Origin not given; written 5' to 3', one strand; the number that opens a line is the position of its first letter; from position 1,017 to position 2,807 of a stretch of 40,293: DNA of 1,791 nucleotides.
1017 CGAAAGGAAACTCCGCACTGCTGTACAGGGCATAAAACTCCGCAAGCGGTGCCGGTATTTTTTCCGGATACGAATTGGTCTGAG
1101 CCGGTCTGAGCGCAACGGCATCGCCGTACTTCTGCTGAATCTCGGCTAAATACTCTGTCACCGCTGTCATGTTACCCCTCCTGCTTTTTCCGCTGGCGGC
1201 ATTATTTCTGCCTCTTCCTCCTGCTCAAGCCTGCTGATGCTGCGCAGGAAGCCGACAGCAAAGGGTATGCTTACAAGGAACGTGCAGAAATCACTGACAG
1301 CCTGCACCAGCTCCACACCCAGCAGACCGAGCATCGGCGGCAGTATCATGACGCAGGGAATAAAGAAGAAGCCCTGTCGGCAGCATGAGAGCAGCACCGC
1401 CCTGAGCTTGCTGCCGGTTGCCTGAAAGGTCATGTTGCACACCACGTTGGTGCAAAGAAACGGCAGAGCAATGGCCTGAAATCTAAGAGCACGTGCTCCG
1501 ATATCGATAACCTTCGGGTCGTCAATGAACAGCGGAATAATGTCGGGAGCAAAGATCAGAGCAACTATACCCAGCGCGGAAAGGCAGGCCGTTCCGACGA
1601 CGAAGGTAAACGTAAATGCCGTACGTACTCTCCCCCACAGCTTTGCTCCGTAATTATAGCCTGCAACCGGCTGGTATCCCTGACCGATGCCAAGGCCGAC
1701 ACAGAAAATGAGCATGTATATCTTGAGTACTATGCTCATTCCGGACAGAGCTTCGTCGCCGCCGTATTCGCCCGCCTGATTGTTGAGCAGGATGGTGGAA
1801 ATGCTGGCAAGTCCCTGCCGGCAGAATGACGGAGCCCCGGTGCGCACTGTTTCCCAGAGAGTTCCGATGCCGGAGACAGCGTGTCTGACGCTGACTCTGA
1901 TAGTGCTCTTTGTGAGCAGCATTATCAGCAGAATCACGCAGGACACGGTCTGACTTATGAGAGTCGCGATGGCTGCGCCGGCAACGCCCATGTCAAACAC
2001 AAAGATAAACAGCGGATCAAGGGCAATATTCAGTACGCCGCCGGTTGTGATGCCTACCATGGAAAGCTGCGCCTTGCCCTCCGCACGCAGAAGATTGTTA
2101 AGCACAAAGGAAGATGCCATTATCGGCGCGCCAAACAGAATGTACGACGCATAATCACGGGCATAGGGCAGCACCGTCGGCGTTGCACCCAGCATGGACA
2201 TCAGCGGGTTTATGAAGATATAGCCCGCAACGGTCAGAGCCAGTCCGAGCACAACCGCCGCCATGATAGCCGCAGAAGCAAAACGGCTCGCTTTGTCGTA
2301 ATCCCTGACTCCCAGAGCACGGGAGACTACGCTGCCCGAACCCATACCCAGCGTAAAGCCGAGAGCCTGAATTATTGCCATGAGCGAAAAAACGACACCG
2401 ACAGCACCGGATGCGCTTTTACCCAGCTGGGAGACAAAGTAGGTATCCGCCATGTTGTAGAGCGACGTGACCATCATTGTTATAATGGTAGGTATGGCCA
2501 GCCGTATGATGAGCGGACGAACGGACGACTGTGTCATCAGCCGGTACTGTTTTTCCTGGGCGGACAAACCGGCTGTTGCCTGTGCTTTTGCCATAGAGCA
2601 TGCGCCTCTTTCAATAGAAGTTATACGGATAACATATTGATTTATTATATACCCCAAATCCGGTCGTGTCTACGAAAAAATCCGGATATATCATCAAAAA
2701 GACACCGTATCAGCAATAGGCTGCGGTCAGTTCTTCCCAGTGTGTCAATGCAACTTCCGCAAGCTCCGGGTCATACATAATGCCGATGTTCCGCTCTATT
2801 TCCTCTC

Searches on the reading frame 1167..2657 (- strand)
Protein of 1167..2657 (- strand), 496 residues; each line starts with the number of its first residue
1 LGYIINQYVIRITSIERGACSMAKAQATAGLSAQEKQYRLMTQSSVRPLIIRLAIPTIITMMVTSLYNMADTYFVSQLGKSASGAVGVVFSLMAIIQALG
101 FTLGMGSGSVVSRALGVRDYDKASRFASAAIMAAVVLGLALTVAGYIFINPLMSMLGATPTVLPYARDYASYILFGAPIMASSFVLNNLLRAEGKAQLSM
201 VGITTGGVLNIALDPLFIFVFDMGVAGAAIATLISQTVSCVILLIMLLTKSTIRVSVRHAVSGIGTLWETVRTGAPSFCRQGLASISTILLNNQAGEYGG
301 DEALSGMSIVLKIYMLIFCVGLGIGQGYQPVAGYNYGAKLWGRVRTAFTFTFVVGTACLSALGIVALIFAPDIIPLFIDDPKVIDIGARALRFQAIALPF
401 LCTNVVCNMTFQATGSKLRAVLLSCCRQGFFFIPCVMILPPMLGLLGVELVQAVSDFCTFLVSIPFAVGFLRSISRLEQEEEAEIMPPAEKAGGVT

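Call 71: search_protein_families(library=pfam, proteins=[window:1167-2657:-], max_evalue=0.00001)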
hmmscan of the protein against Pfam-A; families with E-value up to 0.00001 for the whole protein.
window:1167-2657:- (496 aa): 1 family
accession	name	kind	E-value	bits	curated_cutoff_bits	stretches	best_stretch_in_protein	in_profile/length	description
PF01554.23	MatE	-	4.5e-54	182.9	24.9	2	56-216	1-161/161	MatE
